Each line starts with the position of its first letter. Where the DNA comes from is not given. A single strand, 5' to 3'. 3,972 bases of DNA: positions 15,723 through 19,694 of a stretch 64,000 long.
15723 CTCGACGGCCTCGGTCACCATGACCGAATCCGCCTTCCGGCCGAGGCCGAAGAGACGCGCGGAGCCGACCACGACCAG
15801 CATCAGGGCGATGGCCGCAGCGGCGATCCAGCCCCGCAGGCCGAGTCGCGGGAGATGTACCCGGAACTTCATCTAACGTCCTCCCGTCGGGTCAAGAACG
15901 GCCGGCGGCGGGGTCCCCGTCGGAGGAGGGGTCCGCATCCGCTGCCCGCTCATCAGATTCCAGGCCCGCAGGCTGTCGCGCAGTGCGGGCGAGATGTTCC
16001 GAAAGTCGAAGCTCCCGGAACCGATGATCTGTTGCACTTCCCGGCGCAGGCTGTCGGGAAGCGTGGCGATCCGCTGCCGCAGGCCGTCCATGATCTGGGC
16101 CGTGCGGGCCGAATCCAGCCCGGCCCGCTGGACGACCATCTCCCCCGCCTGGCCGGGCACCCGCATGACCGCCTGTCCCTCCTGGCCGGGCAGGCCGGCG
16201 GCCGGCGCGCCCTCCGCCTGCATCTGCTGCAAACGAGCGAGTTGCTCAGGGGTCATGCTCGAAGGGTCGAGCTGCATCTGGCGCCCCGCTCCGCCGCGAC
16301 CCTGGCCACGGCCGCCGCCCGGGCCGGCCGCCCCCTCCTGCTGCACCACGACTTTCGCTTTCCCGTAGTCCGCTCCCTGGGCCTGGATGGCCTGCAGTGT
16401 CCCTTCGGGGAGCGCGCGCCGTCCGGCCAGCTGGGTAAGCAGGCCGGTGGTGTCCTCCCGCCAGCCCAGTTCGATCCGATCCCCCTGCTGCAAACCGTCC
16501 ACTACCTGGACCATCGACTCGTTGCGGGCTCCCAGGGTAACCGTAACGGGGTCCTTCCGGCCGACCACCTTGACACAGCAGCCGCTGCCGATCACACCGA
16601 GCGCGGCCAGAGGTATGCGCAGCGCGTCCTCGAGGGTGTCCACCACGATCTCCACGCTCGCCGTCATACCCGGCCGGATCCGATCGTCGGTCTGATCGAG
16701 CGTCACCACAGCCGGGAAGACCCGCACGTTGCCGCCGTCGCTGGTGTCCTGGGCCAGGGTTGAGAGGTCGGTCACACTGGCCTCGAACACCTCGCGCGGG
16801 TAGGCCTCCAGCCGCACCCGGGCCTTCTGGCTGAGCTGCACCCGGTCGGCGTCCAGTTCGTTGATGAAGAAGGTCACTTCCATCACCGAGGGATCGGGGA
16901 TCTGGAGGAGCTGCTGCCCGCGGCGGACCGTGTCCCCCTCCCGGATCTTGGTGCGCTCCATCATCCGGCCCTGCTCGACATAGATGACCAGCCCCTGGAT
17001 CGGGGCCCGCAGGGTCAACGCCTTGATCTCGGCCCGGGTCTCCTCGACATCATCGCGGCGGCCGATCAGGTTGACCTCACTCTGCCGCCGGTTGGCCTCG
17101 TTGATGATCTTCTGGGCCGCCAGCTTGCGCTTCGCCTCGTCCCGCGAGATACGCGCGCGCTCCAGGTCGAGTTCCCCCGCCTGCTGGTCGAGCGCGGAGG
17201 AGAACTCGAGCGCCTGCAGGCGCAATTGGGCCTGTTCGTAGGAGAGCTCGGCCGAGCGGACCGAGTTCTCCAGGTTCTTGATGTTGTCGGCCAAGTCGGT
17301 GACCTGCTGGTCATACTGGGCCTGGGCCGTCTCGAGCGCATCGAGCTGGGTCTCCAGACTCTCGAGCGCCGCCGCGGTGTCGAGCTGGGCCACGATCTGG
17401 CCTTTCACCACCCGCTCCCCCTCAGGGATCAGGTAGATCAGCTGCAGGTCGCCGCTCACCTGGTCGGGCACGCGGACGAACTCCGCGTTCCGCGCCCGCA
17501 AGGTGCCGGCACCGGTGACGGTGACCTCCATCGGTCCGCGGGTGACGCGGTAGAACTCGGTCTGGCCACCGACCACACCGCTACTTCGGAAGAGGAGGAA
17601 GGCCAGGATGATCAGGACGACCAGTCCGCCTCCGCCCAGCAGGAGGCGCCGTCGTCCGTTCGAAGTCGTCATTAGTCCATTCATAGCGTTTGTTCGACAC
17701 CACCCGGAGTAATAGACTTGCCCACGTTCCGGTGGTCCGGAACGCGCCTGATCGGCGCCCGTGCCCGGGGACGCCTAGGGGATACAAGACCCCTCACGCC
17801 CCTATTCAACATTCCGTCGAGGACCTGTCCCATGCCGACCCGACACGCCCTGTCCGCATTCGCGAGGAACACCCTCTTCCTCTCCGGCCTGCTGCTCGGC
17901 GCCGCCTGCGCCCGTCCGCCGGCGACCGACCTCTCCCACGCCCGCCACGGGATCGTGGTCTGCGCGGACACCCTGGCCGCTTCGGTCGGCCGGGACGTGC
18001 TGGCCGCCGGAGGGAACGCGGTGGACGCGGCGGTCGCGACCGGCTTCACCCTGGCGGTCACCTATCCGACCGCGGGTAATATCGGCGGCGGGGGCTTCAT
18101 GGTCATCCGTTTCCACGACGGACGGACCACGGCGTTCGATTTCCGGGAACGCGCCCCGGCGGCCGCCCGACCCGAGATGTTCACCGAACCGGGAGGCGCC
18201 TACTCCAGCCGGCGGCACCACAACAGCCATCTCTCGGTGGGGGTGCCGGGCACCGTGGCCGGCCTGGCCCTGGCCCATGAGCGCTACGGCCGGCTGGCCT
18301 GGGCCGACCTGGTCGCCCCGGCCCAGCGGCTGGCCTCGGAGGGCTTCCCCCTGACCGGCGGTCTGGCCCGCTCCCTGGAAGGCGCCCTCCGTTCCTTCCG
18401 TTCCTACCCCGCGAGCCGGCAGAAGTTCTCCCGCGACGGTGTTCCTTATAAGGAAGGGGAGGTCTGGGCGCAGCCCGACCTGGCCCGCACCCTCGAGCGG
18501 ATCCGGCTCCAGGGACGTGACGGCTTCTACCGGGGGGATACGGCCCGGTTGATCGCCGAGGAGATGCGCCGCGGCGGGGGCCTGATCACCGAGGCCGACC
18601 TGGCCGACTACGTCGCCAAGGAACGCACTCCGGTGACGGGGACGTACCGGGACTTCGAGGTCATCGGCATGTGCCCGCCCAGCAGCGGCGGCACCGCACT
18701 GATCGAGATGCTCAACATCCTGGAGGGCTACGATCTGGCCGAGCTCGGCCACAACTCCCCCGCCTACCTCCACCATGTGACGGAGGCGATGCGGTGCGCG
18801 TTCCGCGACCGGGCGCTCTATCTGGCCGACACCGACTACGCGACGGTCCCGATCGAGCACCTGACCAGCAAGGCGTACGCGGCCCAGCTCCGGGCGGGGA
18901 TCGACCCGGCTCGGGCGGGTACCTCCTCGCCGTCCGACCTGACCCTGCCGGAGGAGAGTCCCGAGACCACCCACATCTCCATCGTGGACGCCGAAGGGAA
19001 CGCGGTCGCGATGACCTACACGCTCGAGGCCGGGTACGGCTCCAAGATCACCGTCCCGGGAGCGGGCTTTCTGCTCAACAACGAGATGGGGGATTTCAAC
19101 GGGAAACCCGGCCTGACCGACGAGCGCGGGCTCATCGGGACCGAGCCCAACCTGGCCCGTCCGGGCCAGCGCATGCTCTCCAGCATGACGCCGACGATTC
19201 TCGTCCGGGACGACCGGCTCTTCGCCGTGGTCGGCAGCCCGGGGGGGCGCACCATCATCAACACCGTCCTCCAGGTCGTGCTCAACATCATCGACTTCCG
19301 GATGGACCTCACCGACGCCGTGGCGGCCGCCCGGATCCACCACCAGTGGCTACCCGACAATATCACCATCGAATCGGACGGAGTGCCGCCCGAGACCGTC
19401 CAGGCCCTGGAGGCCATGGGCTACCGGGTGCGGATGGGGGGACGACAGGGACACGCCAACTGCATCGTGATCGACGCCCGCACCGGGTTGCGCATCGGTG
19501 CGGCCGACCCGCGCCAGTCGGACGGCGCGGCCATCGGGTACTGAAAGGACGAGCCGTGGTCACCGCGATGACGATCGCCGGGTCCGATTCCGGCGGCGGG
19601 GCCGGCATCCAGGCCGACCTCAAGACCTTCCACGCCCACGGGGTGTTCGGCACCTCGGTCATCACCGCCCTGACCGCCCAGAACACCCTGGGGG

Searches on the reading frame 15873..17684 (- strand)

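Call 8: search_protein_families(library=pfam, proteins=[window:15873-17684:-], max_evalue=0.001)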
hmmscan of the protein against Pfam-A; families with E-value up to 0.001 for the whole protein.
window:15873-17684:- (603 aa): 4 families
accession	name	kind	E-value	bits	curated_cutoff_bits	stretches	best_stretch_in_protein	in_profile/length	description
PF16576.10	HlyD_D23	-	3.6e-14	53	30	1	52-342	2-214/214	Barrel-sandwich domain of CusB or HlyD membrane-fusion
PF13437.12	HlyD_3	-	2.6e-09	38.2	22.2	1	225-339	2-106/106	HlyD family secretion protein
PF00529.27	CusB_dom_1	-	0.0001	22.9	26.5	1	123-348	12-89/89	Cation efflux system protein CusB domain 1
PF12700.13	HlyD_2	-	0.00085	18.6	25.1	0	22-142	19-137/416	HlyD family secretion protein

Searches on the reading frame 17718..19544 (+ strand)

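Call 8: search_protein_families(library=pfam, proteins=[window:17718-19544:+], max_evalue=0.001)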
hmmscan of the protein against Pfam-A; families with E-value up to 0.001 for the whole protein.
window:17718-19544:+ (608 aa): 1 family
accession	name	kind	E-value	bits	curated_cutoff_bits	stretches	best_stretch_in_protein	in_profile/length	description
PF01019.26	G_glu_transpept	-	4.3e-167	557.4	27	1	92-601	1-511/512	Gamma-glutamyltranspeptidase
